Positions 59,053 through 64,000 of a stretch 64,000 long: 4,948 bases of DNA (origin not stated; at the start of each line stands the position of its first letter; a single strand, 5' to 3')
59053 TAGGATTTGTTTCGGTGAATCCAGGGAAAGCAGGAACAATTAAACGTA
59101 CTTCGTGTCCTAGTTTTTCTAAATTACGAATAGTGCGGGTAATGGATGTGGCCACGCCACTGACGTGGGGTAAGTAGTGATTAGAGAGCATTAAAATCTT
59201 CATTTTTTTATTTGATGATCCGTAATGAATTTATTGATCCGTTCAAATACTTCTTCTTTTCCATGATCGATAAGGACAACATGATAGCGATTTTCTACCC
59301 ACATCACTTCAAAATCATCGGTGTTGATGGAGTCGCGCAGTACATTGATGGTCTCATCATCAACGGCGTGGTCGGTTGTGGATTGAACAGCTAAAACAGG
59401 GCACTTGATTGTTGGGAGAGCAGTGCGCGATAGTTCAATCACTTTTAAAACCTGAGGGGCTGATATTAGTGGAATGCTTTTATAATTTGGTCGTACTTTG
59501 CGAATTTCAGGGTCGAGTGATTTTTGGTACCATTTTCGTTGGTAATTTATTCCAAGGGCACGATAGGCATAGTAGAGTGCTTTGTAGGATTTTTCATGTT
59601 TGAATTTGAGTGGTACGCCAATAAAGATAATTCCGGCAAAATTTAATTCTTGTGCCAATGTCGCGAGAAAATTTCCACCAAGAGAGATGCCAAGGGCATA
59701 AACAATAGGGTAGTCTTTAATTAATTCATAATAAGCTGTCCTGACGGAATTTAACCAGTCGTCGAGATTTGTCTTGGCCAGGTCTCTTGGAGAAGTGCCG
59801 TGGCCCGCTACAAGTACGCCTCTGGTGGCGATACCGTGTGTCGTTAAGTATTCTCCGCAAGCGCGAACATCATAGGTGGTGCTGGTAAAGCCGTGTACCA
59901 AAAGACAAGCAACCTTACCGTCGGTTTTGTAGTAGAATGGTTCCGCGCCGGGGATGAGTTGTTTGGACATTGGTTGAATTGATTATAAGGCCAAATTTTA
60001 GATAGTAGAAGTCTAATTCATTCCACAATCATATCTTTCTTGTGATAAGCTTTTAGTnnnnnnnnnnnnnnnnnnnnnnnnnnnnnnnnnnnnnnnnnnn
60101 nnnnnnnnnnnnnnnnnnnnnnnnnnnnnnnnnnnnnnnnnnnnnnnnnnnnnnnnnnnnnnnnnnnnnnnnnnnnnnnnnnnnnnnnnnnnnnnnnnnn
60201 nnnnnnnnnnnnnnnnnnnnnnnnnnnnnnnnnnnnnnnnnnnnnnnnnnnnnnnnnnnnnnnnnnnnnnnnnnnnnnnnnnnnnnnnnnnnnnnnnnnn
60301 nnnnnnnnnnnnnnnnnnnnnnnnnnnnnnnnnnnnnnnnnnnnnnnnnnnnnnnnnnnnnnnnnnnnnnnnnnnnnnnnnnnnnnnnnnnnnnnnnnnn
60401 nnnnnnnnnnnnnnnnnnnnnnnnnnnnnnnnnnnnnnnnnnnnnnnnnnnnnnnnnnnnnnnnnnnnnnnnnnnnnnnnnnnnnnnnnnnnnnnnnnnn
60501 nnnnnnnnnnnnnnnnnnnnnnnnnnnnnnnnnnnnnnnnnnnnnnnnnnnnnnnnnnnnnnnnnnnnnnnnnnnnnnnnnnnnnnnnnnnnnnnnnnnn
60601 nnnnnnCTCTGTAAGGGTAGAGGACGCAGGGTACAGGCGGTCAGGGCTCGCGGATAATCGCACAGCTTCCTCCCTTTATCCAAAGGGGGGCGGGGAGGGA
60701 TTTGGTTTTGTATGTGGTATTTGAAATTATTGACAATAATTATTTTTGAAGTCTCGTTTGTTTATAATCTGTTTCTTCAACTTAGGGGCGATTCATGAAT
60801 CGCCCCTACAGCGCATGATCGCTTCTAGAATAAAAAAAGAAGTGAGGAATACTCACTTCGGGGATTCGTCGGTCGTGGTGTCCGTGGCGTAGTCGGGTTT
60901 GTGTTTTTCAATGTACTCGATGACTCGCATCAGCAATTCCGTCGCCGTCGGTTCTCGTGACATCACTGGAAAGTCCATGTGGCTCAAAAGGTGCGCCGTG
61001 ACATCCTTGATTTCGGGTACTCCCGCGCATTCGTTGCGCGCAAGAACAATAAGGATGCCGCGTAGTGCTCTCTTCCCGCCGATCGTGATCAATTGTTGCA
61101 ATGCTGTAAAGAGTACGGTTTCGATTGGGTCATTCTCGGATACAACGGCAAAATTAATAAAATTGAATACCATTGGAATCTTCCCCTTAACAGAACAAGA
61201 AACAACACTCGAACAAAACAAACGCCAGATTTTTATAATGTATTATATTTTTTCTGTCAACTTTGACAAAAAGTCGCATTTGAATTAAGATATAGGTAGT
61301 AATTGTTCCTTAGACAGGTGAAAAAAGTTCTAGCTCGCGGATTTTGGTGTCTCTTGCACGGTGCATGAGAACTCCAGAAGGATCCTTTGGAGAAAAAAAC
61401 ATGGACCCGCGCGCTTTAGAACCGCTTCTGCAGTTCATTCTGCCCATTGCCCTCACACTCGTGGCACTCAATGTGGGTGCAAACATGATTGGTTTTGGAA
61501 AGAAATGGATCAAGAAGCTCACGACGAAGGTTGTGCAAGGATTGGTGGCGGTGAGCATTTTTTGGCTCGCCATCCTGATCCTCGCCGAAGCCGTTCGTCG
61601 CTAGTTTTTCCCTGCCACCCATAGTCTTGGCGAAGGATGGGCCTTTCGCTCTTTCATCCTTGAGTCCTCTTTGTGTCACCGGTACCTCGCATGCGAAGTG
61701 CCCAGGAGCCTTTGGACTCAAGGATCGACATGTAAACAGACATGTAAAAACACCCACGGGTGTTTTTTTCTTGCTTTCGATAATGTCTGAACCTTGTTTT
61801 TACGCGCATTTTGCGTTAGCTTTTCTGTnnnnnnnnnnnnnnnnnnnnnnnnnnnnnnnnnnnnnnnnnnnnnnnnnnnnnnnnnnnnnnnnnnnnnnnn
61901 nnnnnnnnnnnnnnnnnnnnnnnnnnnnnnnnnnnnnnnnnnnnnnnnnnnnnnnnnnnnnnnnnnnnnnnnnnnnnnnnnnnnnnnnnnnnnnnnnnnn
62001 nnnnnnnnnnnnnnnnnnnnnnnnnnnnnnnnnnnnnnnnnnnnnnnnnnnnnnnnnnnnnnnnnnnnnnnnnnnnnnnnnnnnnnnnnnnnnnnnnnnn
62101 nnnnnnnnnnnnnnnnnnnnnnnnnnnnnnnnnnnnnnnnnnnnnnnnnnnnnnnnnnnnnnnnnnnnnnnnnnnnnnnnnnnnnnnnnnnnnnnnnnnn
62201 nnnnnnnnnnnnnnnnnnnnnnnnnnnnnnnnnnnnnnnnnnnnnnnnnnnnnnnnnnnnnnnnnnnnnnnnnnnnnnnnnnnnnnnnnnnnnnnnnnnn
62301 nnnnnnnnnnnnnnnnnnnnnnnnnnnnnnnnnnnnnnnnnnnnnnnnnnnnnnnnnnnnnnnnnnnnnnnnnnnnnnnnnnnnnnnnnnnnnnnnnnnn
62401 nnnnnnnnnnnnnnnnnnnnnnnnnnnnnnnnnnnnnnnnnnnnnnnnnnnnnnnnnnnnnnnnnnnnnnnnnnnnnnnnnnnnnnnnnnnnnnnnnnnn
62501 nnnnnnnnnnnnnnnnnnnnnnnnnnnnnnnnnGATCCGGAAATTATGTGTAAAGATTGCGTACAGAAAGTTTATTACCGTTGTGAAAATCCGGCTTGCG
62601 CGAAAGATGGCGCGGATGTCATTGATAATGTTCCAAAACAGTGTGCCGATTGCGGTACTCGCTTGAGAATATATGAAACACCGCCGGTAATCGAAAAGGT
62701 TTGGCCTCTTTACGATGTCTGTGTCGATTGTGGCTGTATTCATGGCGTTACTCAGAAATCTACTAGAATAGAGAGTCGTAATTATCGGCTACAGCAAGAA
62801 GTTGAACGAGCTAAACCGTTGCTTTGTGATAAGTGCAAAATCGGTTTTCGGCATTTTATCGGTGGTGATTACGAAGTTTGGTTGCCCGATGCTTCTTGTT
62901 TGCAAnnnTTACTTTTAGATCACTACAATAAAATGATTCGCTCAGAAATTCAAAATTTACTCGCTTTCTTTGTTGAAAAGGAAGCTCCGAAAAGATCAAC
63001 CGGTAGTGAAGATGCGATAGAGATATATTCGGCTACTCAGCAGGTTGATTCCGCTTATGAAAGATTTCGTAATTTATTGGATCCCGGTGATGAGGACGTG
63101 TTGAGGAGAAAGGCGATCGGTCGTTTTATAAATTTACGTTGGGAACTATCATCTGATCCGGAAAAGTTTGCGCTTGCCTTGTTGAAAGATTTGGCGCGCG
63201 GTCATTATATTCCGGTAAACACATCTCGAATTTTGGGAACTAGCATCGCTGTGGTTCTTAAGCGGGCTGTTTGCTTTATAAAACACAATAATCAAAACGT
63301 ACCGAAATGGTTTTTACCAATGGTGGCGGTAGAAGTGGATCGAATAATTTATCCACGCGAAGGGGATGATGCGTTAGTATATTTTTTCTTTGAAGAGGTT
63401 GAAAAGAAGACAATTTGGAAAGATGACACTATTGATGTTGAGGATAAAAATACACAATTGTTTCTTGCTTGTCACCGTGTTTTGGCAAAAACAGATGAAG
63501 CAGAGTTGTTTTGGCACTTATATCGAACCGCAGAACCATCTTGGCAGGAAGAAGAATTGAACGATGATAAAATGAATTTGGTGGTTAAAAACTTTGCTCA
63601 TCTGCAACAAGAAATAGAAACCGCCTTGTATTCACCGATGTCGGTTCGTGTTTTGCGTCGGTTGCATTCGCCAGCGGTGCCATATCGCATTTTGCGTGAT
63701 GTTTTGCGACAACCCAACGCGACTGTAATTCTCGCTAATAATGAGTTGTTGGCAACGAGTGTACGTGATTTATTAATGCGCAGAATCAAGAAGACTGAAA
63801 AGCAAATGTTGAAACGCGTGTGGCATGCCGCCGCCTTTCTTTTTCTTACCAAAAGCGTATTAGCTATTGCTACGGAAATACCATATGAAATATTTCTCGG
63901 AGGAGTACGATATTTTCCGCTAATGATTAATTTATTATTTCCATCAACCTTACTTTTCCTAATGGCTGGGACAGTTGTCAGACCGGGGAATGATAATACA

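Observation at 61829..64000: dCTP-deaminase-fold protein fused to a four-CxxC zinc-ribbon tail, followed by a large membrane protein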

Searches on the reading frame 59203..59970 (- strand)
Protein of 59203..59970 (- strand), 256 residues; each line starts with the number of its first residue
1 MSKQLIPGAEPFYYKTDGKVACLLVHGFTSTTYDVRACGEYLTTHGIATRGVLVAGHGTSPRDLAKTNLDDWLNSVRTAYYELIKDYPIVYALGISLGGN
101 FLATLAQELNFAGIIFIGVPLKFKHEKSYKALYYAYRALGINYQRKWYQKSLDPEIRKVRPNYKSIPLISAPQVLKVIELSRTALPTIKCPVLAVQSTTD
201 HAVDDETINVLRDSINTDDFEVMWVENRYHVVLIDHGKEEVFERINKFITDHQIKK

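Call 8: search_protein_families(library=pfam, proteins=[window:59203-59970:-], max_evalue=0.1)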
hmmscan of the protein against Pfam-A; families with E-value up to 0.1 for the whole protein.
window:59203-59970:- (256 aa): 4 families
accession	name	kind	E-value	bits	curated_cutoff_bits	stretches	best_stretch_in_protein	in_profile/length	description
PF12146.15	Hydrolase_4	-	1.1e-12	48.2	27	1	19-235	4-237/239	Serine aminopeptidase, S33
PF12697.13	Abhydrolase_6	-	1.4e-05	26.4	26.3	1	23-243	2-216/217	Alpha/beta hydrolase family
PF00561.26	Abhydrolase_1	-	1.4e-05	25.3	25.8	1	23-119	4-102/245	alpha/beta hydrolase fold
PF20408.4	Abhydrolase_11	-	0.01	16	27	0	74-122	62-110/193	Alpha/beta hydrolase domain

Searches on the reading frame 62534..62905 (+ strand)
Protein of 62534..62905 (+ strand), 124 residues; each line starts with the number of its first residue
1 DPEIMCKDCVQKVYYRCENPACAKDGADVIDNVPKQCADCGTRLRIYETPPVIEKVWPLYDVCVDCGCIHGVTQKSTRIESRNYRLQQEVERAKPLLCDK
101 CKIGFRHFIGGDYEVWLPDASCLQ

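Call 22: find_related_loci(query=A2, collection=genome_contigs, flank=10000)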
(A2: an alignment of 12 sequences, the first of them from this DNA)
Query A2 (124 aa) in genome_contigs; peptide patterns used: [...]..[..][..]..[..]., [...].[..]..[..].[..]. (x = any residue, [..] = any of these).
32 stretches matched a pattern; 2 encode a relative of the query (tblastn E <= 1e-3); 2 distinct loci.
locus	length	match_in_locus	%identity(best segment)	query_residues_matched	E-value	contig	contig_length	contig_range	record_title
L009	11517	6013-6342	59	11-121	8e-46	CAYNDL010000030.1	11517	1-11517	MAG TPA_asm: uncultured Candidatus Saccharibacteria bacterium isolate binchicken_co20_293 genome assembly, contig: NODE_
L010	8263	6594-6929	42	11-119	2e-24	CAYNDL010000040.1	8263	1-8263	MAG TPA_asm: uncultured Candidatus Saccharibacteria bacterium isolate binchicken_co20_293 genome assembly, contig: NODE_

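Call 31: search_protein_representatives(alignment_id=A2)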
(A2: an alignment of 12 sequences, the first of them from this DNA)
Query: 12 sequences, 123 profile positions. Proteins with E-value up to 0.001 (for the whole library): 2; up to 1e-10: 1; up to 1e-30: 1. The best 2 are listed.
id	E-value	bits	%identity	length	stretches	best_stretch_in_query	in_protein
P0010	7.5e-46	171.4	-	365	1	1-120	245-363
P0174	8.2e-04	35.6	-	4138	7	28-61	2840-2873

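Call 50: find_related_loci(query=A2, collection=viral_contigs, flank=8000)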
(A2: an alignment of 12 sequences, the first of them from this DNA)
Query A2 (124 aa) in viral_contigs; peptide patterns used: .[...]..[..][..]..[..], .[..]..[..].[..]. (x = any residue, [..] = any of these).
21 stretches matched a pattern, but none encodes a relative of the query by tblastn (E <= 1e-3).

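Call 52: predict_structure(alignment_id=A2)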
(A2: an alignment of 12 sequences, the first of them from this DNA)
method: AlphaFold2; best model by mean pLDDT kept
length: 124 residues; sequences in the alignment: 12
mean_pLDDT: 80.2   pTM: 0.50
mean pLDDT of the five models: 80.2, 79.4, 75.9, 73.2, 70.8
residues with pLDDT >= 90: 60; 70-90: 33; 50-70: 15; < 50: 16
segments of 3 or more residues with pLDDT < 50: 1-5, 114-124
pLDDT, mean of each block of 10 residues (from residue 1): 50 88 90 94 84 72 95 86 88 93 93 48 35
secondary structure, 60 per line:
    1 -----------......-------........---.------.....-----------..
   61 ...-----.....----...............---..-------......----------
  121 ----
elements in order: E12-17 E25-29 E43-47 E59-63 E69-73 H78-92 E105-110

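Call 54: search_protein_families(library=pfam, proteins=[window:62534-62905:+], max_evalue=1)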
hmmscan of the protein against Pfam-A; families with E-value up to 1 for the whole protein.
seq(124 aa): 5 families
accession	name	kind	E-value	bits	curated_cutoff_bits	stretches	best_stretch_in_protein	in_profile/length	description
PF04606.18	Ogr_Delta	-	0.0037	17.6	26.3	1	37-68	2-35/47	Ogr/Delta-like zinc finger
PF12773.13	DZR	-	0.011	16.4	27.3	1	30-68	8-32/45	Double zinc ribbon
PF18718.6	CxC5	-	0.25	12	26.9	1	55-107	5-60/117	CxC5 like cysteine cluster associated with KDZ transposases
PF05810.19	NinF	-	0.59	10.6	27.5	1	37-49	2-14/25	NinF protein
PF23550.1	zf_Tbcl_Rhp7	-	0.93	9.5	27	0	61-76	5-20/39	DNA repair protein rhp7 treble clef domain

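Call 59: find_related_loci(query=A2, collection=metagenome_contigs, flank=6000)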
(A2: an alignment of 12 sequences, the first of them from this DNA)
Query A2 (124 aa) in metagenome_contigs; peptide patterns used: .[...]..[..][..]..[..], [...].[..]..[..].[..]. (x = any residue, [..] = any of these).
115 stretches matched a pattern; 6 encode a relative of the query (tblastn E <= 1e-3); 6 distinct loci.
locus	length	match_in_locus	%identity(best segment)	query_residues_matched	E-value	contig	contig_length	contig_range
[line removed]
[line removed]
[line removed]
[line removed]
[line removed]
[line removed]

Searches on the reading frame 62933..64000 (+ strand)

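Call 8: search_protein_families(library=pfam, proteins=[window:62933-64000:+], max_evalue=0.1)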
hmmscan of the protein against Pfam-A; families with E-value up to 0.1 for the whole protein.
window:62933-64000:+ (356 aa): 1 family
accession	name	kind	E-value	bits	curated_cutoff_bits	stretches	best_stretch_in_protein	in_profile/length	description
PF12825.12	DUF3818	-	0.055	13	25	0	238-268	51-80/338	Domain of unknown function in PX-proteins (DUF3818)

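Call 9: search_protein_families(library=ncbifam, proteins=[window:62933-64000:+], max_evalue=0.1)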
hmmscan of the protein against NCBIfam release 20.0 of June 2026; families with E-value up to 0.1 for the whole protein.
window:62933-64000:+ (356 aa): 0 families

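Call 10: search_protein_families(library=padloc, proteins=[window:62933-64000:+], max_evalue=0.1)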
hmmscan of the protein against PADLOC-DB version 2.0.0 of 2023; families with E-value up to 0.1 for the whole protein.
window:62933-64000:+ (356 aa): 0 families
